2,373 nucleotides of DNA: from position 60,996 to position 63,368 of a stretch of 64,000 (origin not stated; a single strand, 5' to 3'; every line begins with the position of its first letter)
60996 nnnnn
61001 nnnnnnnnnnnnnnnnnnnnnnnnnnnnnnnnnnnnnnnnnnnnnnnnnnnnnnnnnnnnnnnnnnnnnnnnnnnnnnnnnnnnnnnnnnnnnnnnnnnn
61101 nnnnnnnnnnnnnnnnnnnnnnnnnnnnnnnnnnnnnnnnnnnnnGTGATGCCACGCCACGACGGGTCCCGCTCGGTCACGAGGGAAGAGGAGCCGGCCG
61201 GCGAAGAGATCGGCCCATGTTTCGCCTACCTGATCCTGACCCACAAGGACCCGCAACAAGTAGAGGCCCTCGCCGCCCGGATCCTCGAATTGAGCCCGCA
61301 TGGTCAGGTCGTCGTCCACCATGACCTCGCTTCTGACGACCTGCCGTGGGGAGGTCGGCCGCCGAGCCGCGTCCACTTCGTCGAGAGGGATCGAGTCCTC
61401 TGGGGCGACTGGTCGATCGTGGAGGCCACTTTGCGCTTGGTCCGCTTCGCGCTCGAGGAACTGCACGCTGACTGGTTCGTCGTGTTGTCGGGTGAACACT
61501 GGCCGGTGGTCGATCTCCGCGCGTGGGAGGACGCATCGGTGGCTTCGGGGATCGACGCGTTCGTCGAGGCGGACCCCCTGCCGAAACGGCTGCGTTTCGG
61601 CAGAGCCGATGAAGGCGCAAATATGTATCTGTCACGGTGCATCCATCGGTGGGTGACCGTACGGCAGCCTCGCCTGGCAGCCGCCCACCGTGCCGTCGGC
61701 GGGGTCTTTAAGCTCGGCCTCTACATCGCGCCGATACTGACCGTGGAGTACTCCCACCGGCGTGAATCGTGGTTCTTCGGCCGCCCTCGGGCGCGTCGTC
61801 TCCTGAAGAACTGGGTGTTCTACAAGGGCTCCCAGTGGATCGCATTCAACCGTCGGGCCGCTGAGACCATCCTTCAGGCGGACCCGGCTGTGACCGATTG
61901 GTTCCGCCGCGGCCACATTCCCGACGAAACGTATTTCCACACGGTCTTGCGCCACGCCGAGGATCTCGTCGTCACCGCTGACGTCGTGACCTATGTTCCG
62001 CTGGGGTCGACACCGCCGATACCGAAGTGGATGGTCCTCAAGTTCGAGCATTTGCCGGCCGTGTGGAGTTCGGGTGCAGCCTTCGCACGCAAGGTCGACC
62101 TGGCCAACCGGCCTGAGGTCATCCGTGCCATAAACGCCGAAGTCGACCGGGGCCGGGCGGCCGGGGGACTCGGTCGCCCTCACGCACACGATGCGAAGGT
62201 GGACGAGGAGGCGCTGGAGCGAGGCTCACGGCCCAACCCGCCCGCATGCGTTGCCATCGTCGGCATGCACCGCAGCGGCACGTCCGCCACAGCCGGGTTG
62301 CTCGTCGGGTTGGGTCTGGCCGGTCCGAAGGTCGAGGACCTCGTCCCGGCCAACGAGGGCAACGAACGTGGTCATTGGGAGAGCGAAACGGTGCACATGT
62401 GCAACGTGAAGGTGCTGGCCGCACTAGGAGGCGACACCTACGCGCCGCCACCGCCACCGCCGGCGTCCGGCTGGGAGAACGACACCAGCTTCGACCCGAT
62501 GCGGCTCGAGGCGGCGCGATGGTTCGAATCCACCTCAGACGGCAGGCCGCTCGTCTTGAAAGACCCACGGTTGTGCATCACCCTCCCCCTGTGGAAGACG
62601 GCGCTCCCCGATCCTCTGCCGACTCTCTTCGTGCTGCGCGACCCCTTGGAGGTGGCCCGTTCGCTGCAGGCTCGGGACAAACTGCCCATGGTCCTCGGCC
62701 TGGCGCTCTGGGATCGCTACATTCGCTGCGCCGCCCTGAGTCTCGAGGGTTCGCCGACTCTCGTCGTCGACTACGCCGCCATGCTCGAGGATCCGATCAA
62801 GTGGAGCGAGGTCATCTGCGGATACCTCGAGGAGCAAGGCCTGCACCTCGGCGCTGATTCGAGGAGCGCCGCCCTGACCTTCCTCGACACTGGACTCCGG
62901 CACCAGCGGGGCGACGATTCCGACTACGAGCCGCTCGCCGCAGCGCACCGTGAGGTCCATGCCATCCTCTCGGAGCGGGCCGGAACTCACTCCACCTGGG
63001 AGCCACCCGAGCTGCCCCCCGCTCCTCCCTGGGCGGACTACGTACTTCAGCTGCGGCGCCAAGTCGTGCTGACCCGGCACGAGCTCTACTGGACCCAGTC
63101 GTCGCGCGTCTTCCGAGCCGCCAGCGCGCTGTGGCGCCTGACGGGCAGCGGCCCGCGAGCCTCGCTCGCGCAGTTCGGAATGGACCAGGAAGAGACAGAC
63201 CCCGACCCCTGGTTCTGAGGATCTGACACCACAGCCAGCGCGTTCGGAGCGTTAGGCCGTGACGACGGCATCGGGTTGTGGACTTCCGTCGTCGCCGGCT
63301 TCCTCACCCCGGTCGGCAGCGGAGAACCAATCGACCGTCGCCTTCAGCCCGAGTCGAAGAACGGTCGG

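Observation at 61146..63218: Single ORF fusing a GT14 (Core-2/I-branching) glycosyltransferase domain to a PAPS-type sulfotransferase domain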

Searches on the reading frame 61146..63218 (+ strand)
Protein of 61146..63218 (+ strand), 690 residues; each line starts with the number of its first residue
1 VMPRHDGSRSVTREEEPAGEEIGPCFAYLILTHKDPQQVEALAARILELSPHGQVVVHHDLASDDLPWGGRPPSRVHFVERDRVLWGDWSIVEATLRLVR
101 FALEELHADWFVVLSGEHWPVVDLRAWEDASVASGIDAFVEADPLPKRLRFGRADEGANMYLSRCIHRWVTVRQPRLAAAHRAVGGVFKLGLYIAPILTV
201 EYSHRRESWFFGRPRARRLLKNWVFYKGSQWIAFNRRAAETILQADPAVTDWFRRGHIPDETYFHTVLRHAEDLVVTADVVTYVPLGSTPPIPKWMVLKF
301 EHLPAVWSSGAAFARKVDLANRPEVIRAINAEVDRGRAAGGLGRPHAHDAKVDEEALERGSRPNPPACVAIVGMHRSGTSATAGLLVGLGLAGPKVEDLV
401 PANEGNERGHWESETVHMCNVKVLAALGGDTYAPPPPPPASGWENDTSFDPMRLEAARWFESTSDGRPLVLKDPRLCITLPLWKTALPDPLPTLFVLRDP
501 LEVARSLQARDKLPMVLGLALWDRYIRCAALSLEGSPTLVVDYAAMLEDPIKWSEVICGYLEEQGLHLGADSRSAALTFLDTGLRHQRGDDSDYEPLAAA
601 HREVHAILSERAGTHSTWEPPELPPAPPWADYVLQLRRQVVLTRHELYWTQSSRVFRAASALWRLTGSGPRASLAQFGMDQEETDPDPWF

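Call 6: search_protein_families(library=pfam, proteins=[window:61146-63218:+], max_evalue=0.1)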
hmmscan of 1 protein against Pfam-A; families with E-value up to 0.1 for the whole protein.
window:61146-63218:+ (690 aa): 2 families
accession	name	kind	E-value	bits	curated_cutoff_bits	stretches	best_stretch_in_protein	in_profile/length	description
PF02485.27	Branch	-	8.4e-18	65.3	23.4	2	26-141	1-123/250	Core-2/I-Branching enzyme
PF13469.12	Sulfotransfer_3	-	0.0016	19.2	27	1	369-562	2-211/216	Sulfotransferase family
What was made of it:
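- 61221..62150 (+): GT14 (Branch) glycosyltransferase domain, aa 26-335. Pfam PF02485 65.3 bits vs cut-off 23.4 (call 6).
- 62244..63155 (+): PAPS-type sulfotransferase domain, aa 367-670. PF13469 19.2 bits, below the cut-off of 27 (call 6).
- On GT14 (CAZy) / Pfam Branch PF02485: PF02485 E=8.4e-18, 65.3 bits vs cut-off 23.4 (call 6).
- On PAPS-dependent sulfotransferases (Pfam Sulfotransfer_3 PF13469 type): This protein scores 19.2 bits against a cut-off of 27 (call 6).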

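Call 8: search_protein_families(library=ncbifam, proteins=[window:61146-63218:+], max_evalue=0.1)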
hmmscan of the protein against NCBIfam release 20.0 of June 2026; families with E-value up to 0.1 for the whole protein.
window:61146-63218:+ (690 aa): 0 families

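Call 10: find_homologous_proteins(query=window:61146-63218:+, max_evalue=0.00001)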
Query window:61146-63218:+ (690 aa): 168 proteins with E <= 0.00001 among 8000 candidates; the best 120 are listed.
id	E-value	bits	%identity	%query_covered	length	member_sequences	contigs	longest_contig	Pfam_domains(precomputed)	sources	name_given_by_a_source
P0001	0.0e+0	1606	100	100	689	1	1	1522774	PF02485.28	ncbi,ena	-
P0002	0.0e+0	1462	91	99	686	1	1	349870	PF02485.28,PF13469.13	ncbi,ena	-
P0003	0.0e+0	1384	87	100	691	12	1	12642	PF02485.28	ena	-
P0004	0.0e+0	1280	84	96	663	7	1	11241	PF02485.28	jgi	jgi:hypothetical protein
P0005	0.0e+0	1224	76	98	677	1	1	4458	PF02485.28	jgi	jgi:hypothetical protein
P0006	0.0e+0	1210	77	97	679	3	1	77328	PF02485.28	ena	-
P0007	0.0e+0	1200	76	97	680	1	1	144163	PF02485.28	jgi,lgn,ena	-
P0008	0.0e+0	1163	75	97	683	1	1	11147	PF02485.28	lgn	-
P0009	0.0e+0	1162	74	97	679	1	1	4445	PF02485.28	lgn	-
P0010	0.0e+0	1153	74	96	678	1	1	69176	PF02485.28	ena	-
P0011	0.0e+0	1151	76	93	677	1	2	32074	PF02485.28,PF13469.13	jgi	-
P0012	0.0e+0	1144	75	95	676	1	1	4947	PF02485.28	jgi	jgi:core-2/I-Branching enzyme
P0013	0.0e+0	1139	75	94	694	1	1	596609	PF02485.28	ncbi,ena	-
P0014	0.0e+0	1138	74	96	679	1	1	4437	PF02485.28,PF13469.13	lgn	-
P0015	0.0e+0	1137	73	96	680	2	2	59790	PF02485.28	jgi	-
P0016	0.0e+0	1133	74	96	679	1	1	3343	PF02485.28,PF13469.13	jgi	jgi:hypothetical protein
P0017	0.0e+0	1129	71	98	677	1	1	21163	PF02485.28,PF13469.13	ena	-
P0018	0.0e+0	1126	72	97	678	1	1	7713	PF02485.28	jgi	jgi:hypothetical protein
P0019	0.0e+0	1100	72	94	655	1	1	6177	PF02485.28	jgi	jgi:hypothetical protein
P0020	0.0e+0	1080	69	97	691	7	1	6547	PF02485.28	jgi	jgi:hypothetical protein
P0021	0.0e+0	1077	71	95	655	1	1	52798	PF02485.28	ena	-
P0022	0.0e+0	1076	68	98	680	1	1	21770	PF02485.28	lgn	-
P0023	0.0e+0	1026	68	95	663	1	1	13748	PF02485.28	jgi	jgi:hypothetical protein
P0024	0.0e+0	1013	68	95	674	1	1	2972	PF02485.28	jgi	jgi:hypothetical protein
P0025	1.0e-241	822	74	69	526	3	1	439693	PF02485.28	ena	-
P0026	8.7e-238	809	62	47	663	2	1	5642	PF02485.28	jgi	jgi:hypothetical protein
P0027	8.5e-225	766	61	46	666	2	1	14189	PF02485.28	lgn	-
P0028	5.5e-224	764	74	66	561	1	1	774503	PF02485.28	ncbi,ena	-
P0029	5.3e-219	747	53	93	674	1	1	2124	PF02485.28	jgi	jgi:hypothetical protein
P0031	8.3e-213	727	52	95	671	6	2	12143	PF02485.28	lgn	-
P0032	1.5e-172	594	74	52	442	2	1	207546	PF02485.28,PF13469.13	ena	-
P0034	3.2e-149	516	52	68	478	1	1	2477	PF02485.28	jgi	jgi:hypothetical protein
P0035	2.9e-106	374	80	29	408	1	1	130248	PF02485.28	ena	-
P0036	1.5e-105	372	45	65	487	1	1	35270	PF02485.28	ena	-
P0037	4.8e-100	354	50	49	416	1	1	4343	PF02485.28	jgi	jgi:hypothetical protein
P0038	4.2e-90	321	48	50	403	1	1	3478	PF13469.13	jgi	jgi:hypothetical protein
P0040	2.4e-61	226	41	45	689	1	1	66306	PF13469.13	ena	-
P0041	2.2e-60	223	41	44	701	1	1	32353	PF13469.13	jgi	jgi:hypothetical protein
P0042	7.3e-59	218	44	44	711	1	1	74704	PF13469.13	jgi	jgi:hypothetical protein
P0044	1.4e-58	217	42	44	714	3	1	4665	PF13469.13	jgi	jgi:Glycosyl transferase family 2/Sulfotransferase family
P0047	6.2e-57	211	44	44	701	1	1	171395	PF13469.13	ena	-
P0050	1.2e-52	197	43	43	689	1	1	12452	PF13469.13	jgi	jgi:hypothetical protein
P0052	1.1e-51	194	39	44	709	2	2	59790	PF13469.13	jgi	-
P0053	4.6e-51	192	37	46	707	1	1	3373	PF13469.13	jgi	jgi:hypothetical protein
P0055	1.6e-49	187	38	44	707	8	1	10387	PF13469.13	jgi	jgi:hypothetical protein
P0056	8.1e-48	181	38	44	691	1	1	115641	PF13469.13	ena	-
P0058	2.3e-29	120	33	41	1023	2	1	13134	PF13632.13,PF13469.13,PF10111.15,PF13641.13,PF00535.33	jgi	jgi:GT2 family glycosyltransferase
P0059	1.1e-27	115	40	29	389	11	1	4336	PF13469.13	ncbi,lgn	ncbi:MAG: hypothetical protein ACYCXN_11860 [Acidimicrobiales bacterium]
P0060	2.4e-26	110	35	36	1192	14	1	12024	PF13632.13,PF13469.13,PF10111.15,PF13641.13,PF00534.27,PF00535.33,PF13692.13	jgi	jgi:GT2 family glycosyltransferase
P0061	3.1e-26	110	39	29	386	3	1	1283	PF13469.13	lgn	-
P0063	4.6e-26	109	38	29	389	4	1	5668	PF13469.13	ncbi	-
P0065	1.3e-25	108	39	29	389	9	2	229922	PF13469.13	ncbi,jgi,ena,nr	ncbi:MAG: hypothetical protein M0005_00060 [Actinomycetota bacterium]|jgi:hypothetical protein|nr:hy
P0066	1.2e-24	105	35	33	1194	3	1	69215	PF13469.13,PF00534.27,PF20706.4,PF13692.13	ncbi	-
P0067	1.3e-24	104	37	33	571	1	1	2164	PF13469.13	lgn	-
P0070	2.1e-23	101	36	30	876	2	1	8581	PF13469.13,PF13641.13,PF00535.33,PF12804.14,PF13692.13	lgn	-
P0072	9.5e-23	98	36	32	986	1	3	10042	PF13469.13,PF13641.13,PF00535.33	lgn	-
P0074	2.2e-22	97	33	35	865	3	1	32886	PF13469.13,PF13641.13,PF00535.33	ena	-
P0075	2.4e-22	97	40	29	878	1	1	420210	PF13469.13,PF13641.13,PF00535.33,PF12804.14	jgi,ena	-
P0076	3.3e-22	97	32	34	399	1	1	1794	PF13469.13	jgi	jgi:hypothetical protein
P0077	8.8e-22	95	35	36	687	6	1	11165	PF13469.13,PF13692.13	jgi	-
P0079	3.1e-21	93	32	33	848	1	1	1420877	PF13469.13,PF24161.2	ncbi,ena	-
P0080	6.5e-21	92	34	32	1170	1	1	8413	PF13632.13,PF13469.13,PF13641.13,PF00534.27,PF00535.33,PF13692.13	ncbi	ncbi:MAG: glycosyltransferase [Parahaliea sp.]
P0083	1.6e-20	91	39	26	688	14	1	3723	PF13469.13,PF13692.13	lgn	-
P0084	4.6e-20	90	33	34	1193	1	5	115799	PF13632.13,PF13469.13,PF13641.13,PF00534.27,PF00535.33,PF13692.13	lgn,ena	-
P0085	1.1e-19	88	38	26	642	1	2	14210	PF05045.18,PF13469.13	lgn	-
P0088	2.4e-19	87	35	29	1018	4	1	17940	PF13469.13,PF10111.15,PF13641.13,PF00535.33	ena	-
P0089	2.9e-19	87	33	37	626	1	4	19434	PF13469.13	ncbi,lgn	-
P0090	3.4e-19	87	38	26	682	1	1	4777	PF13469.13,PF00534.27,PF13692.13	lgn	-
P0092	1.0e-18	85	36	27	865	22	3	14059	PF13469.13,PF13641.13,PF00535.33,PF13692.13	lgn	-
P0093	1.1e-18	85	34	33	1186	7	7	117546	PF13632.13,PF13469.13,PF13641.13,PF00534.27,PF00535.33,PF13692.13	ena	-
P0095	2.3e-18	84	39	26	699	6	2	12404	PF13469.13,PF13692.13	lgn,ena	-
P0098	4.4e-18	83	32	29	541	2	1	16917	PF13469.13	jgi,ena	-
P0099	1.0e-17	82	37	26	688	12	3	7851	PF13469.13,PF13524.13,PF13692.13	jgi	jgi:glycosyltransferase involved in cell wall biosynthesis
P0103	1.9e-17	81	37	26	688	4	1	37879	PF13469.13,PF13524.13,PF13692.13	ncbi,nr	ncbi:MAG: glycosyltransferase [Planctomycetota bacterium]|nr:MAG: glycosyltransferase [Planctomyceto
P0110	7.2e-17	79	34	29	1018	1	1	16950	PF13469.13,PF10111.15,PF13506.14,PF13641.13,PF00535.33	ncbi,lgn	-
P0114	6.1e-16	76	33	30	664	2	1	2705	PF13469.13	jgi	-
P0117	1.4e-15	75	38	27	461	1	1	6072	PF14559.13,PF13469.13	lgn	-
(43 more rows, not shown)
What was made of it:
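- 61146..63218 (+): Whole GT14-sulfotransferase fusion ORF (690 codons from GTG 61146; probable start ATG 61149, 689 aa). Call 10: P0001 is 100% identical at 689 aa, and about 26 full-length orthologues exist.
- On PAPS-dependent sulfotransferases (Pfam Sulfotransfer_3 PF13469 type): Several orthologues carry a precomputed PF13469 hit (call 10).
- Checked: The database copy P0001 (100% identical, 689 aa, call 10) starts one codon later.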

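Call 12: find_encoding_contigs(protein=P0001, flank=10000, max_places=3)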
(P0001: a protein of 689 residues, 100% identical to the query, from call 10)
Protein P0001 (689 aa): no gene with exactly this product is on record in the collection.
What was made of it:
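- Tried and rejected: The look-up of P0001 found no contig (call 12).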

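Call 13: find_encoding_contigs(protein=P0002, flank=10000, max_places=3)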
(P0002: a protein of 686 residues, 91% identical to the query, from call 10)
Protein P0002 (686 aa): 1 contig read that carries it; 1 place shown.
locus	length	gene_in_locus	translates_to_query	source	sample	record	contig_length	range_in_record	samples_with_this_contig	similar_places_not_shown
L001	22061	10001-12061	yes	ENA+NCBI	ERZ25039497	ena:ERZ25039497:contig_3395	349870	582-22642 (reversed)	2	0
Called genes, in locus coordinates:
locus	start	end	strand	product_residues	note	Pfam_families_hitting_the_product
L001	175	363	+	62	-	-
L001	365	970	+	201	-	PF00378:ECH_1, PF16113:ECH_2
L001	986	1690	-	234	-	PF00440:TetR_N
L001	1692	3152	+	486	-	PF02771:Acyl-CoA_dh_N, PF02770:Acyl-CoA_dh_M, PF00441:Acyl-CoA_dh_1, PF08028:Acyl-CoA_dh_2 (weak)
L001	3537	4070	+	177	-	PF01636:APH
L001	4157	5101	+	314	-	PF08240:ADH_N, PF00107:ADH_zinc_N, PF13602:ADH_zinc_N_2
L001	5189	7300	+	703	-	PF02515:CoA_transf_3, PF00106:adh_short (faint), PF13561:adh_short_C2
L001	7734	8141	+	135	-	-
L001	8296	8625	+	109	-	-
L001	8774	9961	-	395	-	PF00535:Glycos_transf_2, PF10111:Glyco_tranf_2_2, PF13641:Glyco_tranf_2_3, PF13632:Glyco_trans_2_3 (weak)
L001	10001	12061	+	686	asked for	PF02485:Branch, PF13469:Sulfotransfer_3 (faint)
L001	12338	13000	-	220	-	PF04909:Amidohydro_2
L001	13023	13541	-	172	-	-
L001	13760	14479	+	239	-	PF00561:Abhydrolase_1, PF12146:Hydrolase_4, PF12697:Abhydrolase_6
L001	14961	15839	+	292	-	PF13458:Peripla_BP_6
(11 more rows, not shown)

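Call 14: list_cluster_members(proteins=[P0001, P0002, P0013, P0007])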
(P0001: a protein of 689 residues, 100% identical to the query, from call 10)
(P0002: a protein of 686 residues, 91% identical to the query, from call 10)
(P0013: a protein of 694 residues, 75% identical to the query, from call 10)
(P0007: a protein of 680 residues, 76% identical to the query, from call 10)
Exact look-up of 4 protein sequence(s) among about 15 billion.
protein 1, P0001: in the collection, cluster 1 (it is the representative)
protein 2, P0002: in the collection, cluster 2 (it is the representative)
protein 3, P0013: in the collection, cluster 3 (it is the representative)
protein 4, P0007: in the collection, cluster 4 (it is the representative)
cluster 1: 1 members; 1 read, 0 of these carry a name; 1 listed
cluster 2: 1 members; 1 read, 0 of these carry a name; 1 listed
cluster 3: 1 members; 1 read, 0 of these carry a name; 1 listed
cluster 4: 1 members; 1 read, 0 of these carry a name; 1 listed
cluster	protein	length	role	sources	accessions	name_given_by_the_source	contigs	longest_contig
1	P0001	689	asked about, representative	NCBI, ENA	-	-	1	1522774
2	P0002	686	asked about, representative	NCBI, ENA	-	-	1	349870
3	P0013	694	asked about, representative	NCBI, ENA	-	-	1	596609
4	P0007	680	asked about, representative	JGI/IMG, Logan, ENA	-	-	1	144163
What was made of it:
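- Tried and rejected: Cluster look-ups gave no names (call 14).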

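Call 22: find_related_loci(query=A1, collection=genome_contigs, flank=10000)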
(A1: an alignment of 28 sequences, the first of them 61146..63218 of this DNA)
Query A1 (690 aa) in genome_contigs; peptide patterns used: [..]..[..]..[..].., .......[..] (x = any residue, [..] = any of these).
58 stretches matched a pattern; 31 encode a relative of the query (tblastn E <= 1e-3); 29 distinct loci.
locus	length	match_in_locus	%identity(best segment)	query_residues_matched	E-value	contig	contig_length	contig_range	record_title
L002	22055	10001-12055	91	1-686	0e+0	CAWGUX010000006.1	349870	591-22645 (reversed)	MAG: uncultured Acidimicrobiaceae bacterium isolate MFD02671.bin.2.50 genome assembly, contig: contig_3395, whole genome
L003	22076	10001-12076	87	1-690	0e+0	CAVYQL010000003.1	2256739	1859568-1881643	MAG: uncultured Acidimicrobiaceae bacterium isolate MFD06092.bin.1.49 genome assembly, contig: contig_37865, whole genom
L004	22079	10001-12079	86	1-690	0e+0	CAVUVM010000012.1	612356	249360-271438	MAG: uncultured Acidimicrobiaceae bacterium isolate MFD05580.bin.1.96 genome assembly, contig: contig_9951, whole genome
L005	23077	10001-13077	70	6-684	0e+0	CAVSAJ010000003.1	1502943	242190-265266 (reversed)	MAG: uncultured Acidimicrobiaceae bacterium isolate MFD05512.bin.2.83 genome assembly, contig: contig_14080, whole genom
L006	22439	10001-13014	73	16-683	0e+0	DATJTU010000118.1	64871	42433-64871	MAG TPA_asm: Acidimicrobiales bacterium isolate SMAG_U15028 k141_2211904, whole genome shotgun sequence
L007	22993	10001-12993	75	14-670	0e+0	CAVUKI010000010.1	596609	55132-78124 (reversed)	MAG: uncultured Acidimicrobiaceae bacterium isolate MFD01716.bin.2.149 genome assembly, contig: contig_4789, whole genom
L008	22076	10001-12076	86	1-690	0e+0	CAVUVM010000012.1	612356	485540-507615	MAG: uncultured Acidimicrobiaceae bacterium isolate MFD05580.bin.1.96 genome assembly, contig: contig_9951, whole genome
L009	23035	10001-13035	64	10-678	0e+0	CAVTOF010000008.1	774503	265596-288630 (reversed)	MAG: uncultured Acidimicrobiaceae bacterium isolate MFD06092.bin.2.46 genome assembly, contig: contig_26610, whole genom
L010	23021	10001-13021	73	17-685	0e+0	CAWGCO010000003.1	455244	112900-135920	MAG: uncultured Acidimicrobiaceae bacterium isolate MFD06092.bin.2.165 genome assembly, contig: contig_10713, whole geno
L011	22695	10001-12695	55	4-667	0e+0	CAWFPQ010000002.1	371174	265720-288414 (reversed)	MAG: uncultured Acidimicrobiaceae bacterium isolate MFD00731.bin.2.2 genome assembly, contig: contig_19387, whole genome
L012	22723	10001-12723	67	10-683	0e+0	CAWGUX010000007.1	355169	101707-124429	MAG: uncultured Acidimicrobiaceae bacterium isolate MFD02671.bin.2.50 genome assembly, contig: contig_34567, whole genom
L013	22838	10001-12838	53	4-530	1e-128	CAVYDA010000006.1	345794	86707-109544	MAG: uncultured Acidimicrobiaceae bacterium isolate MFD01138.bin.2.30 genome assembly, contig: contig_30407, whole genom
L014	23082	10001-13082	61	7-683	0e+0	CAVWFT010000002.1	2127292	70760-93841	MAG: uncultured Acidimicrobiaceae bacterium isolate MFD09671.bin.1.53 genome assembly, contig: contig_57722, whole genom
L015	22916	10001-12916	57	4-344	1e-120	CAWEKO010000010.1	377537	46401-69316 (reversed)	MAG: uncultured Acidimicrobiaceae bacterium isolate MFD05841.bin.1.147 genome assembly, contig: contig_81772, whole geno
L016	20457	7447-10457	56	14-670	0e+0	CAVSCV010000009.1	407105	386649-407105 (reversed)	MAG: uncultured Acidimicrobiaceae bacterium isolate MFD02671.bin.2.46 genome assembly, contig: contig_46749, whole genom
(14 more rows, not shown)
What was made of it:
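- Tried and rejected: The organism was identified instead from the genome_contigs scan (call 22).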

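Call 26: search_solved_structures(query=A1, max_evalue=1, show_alignments=4)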
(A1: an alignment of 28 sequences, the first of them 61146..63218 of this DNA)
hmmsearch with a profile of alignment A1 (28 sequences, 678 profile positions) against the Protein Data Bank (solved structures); distinct sequences matched with E-value up to 1: 0.
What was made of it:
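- Tried and rejected: The profile of the whole fusion (A1) gave no hit at E<=1 (call 26).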

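Call 43: search_protein_representatives(alignment_id=A1)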
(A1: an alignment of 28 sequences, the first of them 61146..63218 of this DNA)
Query: 28 sequences, 678 profile positions. Proteins with E-value up to 0.001 (for the whole library): 24176; up to 1e-10: 15588; up to 1e-30: 1343. The best 150 are listed.
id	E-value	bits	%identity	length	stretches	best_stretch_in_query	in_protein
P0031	0.0e+00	1056.6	-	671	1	7-675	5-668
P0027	1.7e-292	988.2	-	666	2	12-335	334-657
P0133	7.0e-155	533.5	-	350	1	9-337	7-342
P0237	1.5e-130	453.0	-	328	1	359-666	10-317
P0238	8.9e-113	394.3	-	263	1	367-600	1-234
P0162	1.0e-112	394.1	-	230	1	7-209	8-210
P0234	6.8e-112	391.4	-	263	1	7-239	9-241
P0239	9.9e-112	390.9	-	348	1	13-332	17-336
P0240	1.2e-105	370.7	-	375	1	354-585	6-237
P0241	3.0e-104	366.1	-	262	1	416-665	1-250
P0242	4.5e-104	365.6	-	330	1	22-280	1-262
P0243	3.1e-103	362.8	-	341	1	12-331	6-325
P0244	1.0e-99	351.2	-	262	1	69-330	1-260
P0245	3.4e-98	346.1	-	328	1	14-329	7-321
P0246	9.8e-97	341.3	-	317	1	361-663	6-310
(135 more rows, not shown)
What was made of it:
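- Closest known: Uncharacterised bacterial sulfotransferase-glycosyltransferase multidomain proteins. Different: These proteins are spread over many phyla, whereas GT14-ST collapses into a single 50%-identity cluster representative (P0031, call 43).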
